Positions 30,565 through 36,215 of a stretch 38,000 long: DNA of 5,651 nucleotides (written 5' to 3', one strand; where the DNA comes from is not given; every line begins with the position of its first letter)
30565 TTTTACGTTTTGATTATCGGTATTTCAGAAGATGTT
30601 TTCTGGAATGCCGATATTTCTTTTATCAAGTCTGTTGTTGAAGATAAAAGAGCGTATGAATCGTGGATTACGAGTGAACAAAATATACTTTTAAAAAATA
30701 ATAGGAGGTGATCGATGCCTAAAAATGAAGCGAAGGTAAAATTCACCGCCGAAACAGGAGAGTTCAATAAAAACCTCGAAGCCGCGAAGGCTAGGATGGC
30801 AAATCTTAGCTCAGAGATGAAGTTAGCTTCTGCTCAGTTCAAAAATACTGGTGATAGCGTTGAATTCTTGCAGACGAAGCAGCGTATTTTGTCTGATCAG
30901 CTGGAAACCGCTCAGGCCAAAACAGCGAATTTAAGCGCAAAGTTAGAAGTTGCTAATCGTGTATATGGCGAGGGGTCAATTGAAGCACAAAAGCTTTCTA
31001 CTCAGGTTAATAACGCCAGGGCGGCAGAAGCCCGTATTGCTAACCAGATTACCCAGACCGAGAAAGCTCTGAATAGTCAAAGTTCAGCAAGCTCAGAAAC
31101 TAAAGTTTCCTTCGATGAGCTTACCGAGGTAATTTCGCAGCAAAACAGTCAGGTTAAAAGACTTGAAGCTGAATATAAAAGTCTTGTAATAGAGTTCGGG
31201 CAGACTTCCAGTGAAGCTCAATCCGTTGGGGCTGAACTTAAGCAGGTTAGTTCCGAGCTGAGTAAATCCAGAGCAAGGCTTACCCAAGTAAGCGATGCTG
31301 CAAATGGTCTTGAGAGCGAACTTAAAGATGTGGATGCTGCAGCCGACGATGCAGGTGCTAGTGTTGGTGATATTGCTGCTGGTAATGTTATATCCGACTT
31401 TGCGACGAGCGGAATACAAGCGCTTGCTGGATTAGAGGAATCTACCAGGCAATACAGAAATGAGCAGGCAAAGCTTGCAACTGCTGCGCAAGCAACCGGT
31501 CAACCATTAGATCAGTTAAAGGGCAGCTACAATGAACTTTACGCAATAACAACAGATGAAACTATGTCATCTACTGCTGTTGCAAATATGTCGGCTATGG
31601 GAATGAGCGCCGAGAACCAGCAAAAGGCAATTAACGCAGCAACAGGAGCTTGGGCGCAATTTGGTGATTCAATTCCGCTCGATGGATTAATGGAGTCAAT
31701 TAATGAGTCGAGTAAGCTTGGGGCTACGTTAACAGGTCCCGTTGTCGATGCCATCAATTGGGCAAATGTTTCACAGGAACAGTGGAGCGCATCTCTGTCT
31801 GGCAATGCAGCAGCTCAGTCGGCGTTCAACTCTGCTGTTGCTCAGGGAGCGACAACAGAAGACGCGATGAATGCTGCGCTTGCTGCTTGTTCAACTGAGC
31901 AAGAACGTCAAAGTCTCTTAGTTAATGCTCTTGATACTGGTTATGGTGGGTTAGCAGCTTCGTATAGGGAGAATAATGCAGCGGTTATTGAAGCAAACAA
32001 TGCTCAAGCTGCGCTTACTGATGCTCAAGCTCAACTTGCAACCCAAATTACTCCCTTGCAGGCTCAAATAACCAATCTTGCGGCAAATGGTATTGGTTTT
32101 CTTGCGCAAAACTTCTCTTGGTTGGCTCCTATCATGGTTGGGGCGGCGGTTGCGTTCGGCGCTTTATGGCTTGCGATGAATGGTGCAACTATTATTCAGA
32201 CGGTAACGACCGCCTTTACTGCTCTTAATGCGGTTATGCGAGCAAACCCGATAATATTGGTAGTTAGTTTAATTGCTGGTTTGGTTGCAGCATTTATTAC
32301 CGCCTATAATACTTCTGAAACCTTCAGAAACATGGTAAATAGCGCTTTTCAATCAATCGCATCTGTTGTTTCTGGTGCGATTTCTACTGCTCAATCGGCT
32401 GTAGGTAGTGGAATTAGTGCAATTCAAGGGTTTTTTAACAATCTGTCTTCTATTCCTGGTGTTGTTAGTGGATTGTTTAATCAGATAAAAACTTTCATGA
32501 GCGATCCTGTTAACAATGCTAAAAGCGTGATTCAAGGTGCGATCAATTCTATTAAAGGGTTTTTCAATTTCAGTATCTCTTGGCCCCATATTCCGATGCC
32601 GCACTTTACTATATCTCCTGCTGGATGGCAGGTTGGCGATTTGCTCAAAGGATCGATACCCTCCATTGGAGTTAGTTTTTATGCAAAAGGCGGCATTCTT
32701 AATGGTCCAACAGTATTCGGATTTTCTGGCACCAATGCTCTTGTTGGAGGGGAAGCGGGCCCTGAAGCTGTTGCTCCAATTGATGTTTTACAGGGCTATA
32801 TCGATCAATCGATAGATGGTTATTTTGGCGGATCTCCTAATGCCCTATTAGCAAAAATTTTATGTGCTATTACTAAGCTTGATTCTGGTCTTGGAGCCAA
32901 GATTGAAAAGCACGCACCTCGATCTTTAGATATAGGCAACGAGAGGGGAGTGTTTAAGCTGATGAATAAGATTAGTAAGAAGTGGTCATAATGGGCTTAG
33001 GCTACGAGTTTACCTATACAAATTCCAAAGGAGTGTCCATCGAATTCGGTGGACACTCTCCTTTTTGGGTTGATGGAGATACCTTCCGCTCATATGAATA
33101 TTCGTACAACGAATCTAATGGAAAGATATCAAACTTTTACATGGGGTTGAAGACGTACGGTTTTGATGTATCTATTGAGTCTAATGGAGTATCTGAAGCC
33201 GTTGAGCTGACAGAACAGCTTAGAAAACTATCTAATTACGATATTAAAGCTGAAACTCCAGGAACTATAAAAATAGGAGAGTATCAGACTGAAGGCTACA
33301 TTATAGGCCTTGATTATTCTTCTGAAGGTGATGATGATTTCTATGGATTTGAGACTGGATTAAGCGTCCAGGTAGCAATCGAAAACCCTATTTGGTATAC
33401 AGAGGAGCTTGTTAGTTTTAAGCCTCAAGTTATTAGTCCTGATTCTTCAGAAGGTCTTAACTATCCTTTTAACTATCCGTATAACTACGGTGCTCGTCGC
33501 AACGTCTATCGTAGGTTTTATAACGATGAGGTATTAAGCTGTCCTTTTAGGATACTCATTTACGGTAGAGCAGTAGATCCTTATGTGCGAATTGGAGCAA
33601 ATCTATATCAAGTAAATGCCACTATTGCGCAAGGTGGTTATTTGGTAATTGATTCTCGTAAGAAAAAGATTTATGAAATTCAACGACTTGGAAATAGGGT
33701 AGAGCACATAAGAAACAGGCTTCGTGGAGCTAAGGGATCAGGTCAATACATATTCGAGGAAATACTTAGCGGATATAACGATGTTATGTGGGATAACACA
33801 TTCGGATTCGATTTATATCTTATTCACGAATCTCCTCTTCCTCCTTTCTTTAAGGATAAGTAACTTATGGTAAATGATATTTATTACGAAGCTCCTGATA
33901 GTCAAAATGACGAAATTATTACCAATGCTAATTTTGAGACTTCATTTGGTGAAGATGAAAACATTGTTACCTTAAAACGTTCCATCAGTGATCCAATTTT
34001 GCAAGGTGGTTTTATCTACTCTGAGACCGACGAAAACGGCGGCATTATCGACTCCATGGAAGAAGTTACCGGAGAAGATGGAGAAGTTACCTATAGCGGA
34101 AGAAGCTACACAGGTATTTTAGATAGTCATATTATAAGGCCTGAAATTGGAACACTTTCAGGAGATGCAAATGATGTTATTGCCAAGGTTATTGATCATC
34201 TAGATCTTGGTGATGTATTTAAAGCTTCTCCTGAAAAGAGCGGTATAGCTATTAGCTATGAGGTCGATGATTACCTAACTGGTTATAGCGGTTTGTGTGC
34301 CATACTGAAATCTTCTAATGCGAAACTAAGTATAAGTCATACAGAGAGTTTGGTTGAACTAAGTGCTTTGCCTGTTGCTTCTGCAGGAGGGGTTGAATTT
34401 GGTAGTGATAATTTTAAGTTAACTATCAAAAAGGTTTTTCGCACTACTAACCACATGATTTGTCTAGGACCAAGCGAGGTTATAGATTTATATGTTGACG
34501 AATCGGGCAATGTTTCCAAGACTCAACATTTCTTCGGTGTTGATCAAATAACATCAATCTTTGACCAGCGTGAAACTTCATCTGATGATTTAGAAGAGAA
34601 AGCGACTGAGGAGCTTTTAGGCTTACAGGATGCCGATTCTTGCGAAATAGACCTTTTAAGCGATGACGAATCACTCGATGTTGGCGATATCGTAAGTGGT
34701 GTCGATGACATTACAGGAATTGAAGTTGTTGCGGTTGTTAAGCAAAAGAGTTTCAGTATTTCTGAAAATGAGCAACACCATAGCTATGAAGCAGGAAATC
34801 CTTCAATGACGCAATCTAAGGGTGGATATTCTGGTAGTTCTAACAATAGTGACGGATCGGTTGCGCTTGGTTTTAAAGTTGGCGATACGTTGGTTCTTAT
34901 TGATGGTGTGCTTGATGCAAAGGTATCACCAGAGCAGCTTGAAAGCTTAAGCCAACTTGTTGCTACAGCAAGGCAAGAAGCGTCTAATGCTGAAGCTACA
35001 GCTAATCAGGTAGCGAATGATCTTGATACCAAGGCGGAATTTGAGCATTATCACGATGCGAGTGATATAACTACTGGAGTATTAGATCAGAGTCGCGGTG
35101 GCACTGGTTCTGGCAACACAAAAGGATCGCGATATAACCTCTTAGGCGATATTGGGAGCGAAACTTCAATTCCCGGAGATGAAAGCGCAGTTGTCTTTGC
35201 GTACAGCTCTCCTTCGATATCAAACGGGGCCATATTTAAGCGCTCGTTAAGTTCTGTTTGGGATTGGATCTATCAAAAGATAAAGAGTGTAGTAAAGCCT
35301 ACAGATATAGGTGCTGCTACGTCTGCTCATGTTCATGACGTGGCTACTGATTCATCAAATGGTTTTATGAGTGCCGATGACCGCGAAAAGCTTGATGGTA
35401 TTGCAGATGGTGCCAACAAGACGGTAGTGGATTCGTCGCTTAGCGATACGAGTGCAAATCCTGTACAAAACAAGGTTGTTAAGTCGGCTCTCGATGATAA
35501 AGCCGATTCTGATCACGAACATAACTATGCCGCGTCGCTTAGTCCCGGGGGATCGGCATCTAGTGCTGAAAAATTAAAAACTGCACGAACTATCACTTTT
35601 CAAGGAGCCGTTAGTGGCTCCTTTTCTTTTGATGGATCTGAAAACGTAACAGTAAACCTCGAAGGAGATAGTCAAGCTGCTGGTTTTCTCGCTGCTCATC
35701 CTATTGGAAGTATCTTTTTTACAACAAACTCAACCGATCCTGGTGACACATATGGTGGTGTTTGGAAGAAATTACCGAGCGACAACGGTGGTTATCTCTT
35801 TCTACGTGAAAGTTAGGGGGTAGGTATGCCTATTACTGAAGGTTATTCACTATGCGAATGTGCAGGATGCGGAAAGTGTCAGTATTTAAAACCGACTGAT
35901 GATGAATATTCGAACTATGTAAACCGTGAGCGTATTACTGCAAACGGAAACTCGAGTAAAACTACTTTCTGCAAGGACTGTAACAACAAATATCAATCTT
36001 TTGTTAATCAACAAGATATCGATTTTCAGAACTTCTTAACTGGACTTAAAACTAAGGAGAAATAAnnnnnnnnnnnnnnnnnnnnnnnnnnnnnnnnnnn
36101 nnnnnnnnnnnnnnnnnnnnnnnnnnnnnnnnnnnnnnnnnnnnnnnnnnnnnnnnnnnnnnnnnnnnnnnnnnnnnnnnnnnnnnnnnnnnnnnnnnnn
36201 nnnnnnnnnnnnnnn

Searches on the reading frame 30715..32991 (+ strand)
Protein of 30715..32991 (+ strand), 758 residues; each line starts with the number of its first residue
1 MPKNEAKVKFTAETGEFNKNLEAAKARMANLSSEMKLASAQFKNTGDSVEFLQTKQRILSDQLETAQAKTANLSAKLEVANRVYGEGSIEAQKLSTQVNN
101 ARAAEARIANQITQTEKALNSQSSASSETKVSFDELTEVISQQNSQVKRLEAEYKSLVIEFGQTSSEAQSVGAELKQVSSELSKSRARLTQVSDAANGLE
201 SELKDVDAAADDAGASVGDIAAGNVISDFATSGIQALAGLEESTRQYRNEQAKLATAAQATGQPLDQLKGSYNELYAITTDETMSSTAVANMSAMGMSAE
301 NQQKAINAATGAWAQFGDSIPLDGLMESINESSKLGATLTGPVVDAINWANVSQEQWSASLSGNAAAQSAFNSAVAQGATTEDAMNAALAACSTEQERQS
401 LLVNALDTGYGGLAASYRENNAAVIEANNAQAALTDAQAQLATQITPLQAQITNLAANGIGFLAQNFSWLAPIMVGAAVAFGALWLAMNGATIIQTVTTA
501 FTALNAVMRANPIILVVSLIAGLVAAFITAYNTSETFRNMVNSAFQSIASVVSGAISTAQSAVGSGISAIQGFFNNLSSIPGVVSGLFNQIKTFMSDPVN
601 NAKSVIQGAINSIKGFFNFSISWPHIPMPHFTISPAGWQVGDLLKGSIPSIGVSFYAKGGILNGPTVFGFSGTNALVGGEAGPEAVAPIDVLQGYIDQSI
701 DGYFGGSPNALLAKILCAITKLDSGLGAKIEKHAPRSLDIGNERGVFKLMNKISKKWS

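Call 5: search_protein_families(library=pfam, proteins=[window:30715-32991:+], max_evalue=0.01)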
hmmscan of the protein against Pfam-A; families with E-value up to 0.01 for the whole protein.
window:30715-32991:+ (758 aa): 3 families
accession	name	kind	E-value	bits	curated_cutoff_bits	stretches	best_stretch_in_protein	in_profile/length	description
PF13870.11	CCDC113_CCDC96_CC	-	0.00044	20.5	31.6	0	132-231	50-149/177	CCDC113/CCDC96, coiled-coil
PF07888.16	CALCOCO1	-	0.00081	18.8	36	1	5-215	66-272/496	Calcium binding and coiled-coil domain (CALCOCO1) like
PF05911.16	FPP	-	0.0051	15.6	40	1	16-123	731-837/871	Filament-like plant protein, long coiled-coil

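Call 34: search_protein_families(library=phrogs, proteins=[window:30715-32991:+], max_evalue=0.001)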
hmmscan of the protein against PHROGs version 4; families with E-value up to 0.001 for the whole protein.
window:30715-32991:+ (758 aa): 25 families
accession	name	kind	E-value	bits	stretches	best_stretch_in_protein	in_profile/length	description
phrog_23464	-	unknown function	4.1e-48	165.4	2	93-362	16-298/539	-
phrog_58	-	tail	6.9e-40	138.3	1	2-693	171-1011/1544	tail length tape measure protein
phrog_38258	-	unknown function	6.9e-35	121.6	2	542-690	273-417/427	-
phrog_991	-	tail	9.3e-35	120.6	1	16-699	82-884/1966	tail length tape measure protein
phrog_17020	-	unknown function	9.3e-30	105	1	428-690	6-287/353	-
phrog_1272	-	tail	5.7e-27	94.9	4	9-127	81-210/1606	tail length tape measure protein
phrog_10613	-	tail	4.5e-22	80.1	1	13-225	17-211/237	tail length tape measure protein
phrog_167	-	tail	1.1e-19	70.8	2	5-275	11-316/1555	tail length tape measure protein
phrog_5218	-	unknown function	2e-15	57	1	4-311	6-299/1599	-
phrog_28958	-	unknown function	4.4e-13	50.4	1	587-690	59-166/295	-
phrog_1533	-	tail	2.5e-12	46.2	1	6-307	10-314/1688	tail length tape measure protein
phrog_8462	-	tail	3.9e-12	46.7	1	419-626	212-422/672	tail length tape measure protein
phrog_971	-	lysis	1.1e-11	45.2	1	432-579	429-580/1338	endolysin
phrog_4704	-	tail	3.8e-10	40.1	1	8-206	13-189/625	tail length tape measure protein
phrog_3336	-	tail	4.3e-10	39.8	1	452-618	280-470/1051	tail length tape measure protein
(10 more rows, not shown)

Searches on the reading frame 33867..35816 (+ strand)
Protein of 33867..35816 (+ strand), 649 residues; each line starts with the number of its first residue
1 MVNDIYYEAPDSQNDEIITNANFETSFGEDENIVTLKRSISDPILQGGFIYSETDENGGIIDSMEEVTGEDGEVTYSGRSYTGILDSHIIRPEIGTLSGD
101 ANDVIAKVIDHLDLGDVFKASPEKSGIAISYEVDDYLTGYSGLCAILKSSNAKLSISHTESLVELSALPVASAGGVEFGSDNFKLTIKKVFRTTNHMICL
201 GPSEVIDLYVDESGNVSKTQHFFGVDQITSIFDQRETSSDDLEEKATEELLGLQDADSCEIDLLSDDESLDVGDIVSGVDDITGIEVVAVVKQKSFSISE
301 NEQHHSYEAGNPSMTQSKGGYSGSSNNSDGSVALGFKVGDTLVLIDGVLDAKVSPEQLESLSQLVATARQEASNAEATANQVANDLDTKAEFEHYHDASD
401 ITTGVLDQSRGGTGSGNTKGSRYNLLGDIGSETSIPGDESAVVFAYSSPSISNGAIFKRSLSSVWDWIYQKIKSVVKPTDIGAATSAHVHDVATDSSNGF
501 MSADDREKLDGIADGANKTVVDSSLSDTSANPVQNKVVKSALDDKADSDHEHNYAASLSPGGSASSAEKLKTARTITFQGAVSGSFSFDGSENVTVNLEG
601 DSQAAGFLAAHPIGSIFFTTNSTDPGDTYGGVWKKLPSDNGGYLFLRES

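Call 5: search_protein_families(library=pfam, proteins=[window:33867-35816:+], max_evalue=0.01)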
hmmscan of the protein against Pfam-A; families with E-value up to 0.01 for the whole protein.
window:33867-35816:+ (649 aa): 2 families
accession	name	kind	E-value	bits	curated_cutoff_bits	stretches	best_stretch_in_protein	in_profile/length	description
PF21939.1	Gp10_C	-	0.0056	18.1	27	1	609-636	4-32/139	Baseplate structural protein Gp10, C-terminal domain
PF14594.13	Sipho_Gp37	-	0.0082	15.6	26.2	0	55-108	57-127/370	Siphovirus ReqiPepy6 Gp37-like protein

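Call 19: find_encoding_contigs(protein=window:33867-35816:+, flank=4000, max_places=10)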
Protein window:33867-35816:+ (649 aa): 3 contigs read that carry it; 2 places shown.
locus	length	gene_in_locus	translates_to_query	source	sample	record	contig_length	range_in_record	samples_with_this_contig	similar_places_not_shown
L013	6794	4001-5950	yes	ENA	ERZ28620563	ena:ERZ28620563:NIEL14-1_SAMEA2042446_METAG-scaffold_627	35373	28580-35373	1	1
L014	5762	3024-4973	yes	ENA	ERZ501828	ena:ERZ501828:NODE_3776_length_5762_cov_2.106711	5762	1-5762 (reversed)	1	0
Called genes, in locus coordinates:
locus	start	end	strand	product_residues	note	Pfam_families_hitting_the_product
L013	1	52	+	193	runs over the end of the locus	-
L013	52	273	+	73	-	-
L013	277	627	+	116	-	-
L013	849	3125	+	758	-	-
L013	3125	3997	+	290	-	-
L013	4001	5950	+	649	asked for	-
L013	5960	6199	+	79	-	-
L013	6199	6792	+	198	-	?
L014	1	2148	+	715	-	?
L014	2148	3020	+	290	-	-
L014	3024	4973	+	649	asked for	-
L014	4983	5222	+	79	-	-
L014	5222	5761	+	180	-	?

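Call 34: search_protein_families(library=phrogs, proteins=[window:33867-35816:+], max_evalue=0.001)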
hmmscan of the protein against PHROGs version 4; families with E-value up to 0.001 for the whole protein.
window:33867-35816:+ (649 aa): 11 families
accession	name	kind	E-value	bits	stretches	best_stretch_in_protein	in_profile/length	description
phrog_538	-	tail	1.4e-37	130.6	1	46-639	78-675/684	minor tail protein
phrog_3018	-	head and packaging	3.6e-09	37.2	1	549-598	84-133/341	head decoration protein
phrog_11011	-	tail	5.9e-09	35.3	1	425-599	395-567/1291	long tail fiber protein distal subunit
phrog_5181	-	unknown function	2.1e-07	30.6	1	556-599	359-402/763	-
phrog_7389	-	tail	2.2e-07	30.9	1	523-596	308-373/732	tail fiber protein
phrog_23820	-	tail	1.5e-06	29.4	1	533-599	25-86/221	tail fiber protein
phrog_8378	-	tail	1.5e-06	27.3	1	557-597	329-369/1446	tail fiber protein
phrog_6907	-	unknown function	4.7e-05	24.7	1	482-514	58-90/99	-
phrog_5207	-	unknown function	5.8e-05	22.7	0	484-583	256-367/689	-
phrog_7098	-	unknown function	0.00021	22.2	1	557-598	53-94/202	-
phrog_28171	-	unknown function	0.00045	20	1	488-596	33-135/476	-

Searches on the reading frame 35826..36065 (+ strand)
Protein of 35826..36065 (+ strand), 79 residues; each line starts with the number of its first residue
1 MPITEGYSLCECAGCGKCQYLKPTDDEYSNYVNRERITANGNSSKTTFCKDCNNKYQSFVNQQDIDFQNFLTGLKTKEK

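Call 5: search_protein_families(library=pfam, proteins=[window:35826-36065:+], max_evalue=0.01)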
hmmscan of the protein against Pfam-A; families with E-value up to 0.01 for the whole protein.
window:35826-36065:+ (79 aa): 0 families

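Call 12: find_encoding_contigs(protein=window:35826-36065:+, flank=10000, max_places=10)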
Protein window:35826-36065:+ (79 aa): 23 contigs read that carry it; 10 places shown.
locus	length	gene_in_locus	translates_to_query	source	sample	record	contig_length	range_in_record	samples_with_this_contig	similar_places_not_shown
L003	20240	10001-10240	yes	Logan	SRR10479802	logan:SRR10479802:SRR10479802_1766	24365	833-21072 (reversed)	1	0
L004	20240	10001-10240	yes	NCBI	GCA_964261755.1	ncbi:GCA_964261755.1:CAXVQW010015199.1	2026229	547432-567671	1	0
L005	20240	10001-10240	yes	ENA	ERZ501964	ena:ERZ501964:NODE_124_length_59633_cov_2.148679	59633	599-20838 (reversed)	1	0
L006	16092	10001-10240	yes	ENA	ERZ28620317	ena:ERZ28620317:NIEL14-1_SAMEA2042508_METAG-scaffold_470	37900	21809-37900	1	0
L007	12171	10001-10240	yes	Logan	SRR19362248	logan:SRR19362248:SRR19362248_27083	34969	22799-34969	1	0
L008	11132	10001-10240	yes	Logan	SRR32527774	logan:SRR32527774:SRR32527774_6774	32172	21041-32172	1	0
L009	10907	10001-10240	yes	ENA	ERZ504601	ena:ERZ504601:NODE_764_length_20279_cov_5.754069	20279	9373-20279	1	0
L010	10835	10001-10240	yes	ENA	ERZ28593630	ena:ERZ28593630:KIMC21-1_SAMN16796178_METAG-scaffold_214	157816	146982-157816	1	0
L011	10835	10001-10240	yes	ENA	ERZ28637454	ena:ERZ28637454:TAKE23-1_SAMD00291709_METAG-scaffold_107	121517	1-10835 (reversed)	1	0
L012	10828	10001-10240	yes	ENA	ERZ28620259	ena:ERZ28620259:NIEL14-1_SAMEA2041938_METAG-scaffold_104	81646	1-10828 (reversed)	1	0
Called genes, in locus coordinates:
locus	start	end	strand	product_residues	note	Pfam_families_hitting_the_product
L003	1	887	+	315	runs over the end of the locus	PF00574:CLP_protease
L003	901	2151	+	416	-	PF05065:Phage_capsid (weak)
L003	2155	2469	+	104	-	-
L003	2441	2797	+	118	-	-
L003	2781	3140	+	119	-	-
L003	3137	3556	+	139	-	-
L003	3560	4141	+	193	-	-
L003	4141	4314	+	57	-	-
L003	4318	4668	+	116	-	-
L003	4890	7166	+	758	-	PF24161:CCDC39 (weak)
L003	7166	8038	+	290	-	-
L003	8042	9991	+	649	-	-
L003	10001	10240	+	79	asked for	-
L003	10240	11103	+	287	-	-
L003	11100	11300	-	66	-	-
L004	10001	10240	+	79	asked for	-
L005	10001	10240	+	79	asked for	-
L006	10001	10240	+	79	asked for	-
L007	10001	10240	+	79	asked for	-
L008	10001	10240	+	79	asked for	-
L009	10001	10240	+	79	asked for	-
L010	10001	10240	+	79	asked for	-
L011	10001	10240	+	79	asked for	-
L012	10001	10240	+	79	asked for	-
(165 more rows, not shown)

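Call 30: find_encoding_contigs(protein=P0213, flank=6000, max_places=4)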
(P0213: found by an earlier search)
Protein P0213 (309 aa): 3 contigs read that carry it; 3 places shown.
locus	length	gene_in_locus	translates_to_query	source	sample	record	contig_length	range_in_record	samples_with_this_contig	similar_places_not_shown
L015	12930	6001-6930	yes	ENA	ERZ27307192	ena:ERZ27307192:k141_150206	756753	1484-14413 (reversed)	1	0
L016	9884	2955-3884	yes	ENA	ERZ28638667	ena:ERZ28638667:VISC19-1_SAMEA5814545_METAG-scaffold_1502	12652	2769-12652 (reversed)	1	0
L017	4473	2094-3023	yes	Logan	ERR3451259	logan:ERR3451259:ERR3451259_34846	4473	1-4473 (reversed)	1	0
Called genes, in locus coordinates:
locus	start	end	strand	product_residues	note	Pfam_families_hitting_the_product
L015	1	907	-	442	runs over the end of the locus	PF01656:CbiA (weak), PF10609:ParA, PF13614:AAA_31 (weak)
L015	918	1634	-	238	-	PF08666:SAF (weak), PF16976:RcpC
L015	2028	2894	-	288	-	PF14110:DUF4282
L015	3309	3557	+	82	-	-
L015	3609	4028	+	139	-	-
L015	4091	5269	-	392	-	PF01510:Amidase_2, PF06347:SH3_4 (faint), PF08239:SH3_3 (weak)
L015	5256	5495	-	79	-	PF16938:Phage_holin_Dp1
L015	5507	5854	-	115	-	-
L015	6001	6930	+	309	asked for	PF14659:Phage_int_SAM_3, PF22022:Phage_int_M (weak), PF00589:Phage_integrase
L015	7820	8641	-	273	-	-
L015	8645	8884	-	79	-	-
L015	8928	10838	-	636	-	-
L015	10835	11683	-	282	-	-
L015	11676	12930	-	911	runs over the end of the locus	?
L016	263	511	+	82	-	-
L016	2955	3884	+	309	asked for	PF14659:Phage_int_SAM_3, PF22022:Phage_int_M (weak), PF00589:Phage_integrase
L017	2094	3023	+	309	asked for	PF14659:Phage_int_SAM_3, PF22022:Phage_int_M (weak), PF00589:Phage_integrase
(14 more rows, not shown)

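Call 31: find_encoding_contigs(protein=P0215, flank=6000, max_places=4)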
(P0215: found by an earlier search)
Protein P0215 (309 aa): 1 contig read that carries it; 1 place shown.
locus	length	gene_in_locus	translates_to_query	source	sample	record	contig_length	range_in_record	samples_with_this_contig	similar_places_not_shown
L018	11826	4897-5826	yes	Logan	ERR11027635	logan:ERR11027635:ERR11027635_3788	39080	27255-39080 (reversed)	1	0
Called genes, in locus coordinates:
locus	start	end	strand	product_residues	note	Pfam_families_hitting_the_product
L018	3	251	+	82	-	?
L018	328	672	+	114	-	-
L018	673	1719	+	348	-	PF01381:HTH_3 (faint), PF13274:SocA_Panacea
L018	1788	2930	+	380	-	PF00589:Phage_integrase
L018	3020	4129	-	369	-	PF01510:Amidase_2, PF08239:SH3_3 (weak)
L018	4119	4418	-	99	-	-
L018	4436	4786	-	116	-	-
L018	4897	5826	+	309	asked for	PF14659:Phage_int_SAM_3, PF22022:Phage_int_M (faint), PF00589:Phage_integrase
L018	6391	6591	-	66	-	-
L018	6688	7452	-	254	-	-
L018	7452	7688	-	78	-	-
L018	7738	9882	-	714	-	-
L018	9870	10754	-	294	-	-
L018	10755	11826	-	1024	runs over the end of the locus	PF20155:TMP_3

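Call 34: search_protein_families(library=phrogs, proteins=[window:35826-36065:+], max_evalue=0.001)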
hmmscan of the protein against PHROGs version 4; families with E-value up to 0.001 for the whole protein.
window:35826-36065:+ (79 aa): 1 family
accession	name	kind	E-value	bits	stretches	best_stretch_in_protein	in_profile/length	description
phrog_28750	-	unknown function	6.9e-07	30.4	1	8-72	8-74/82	-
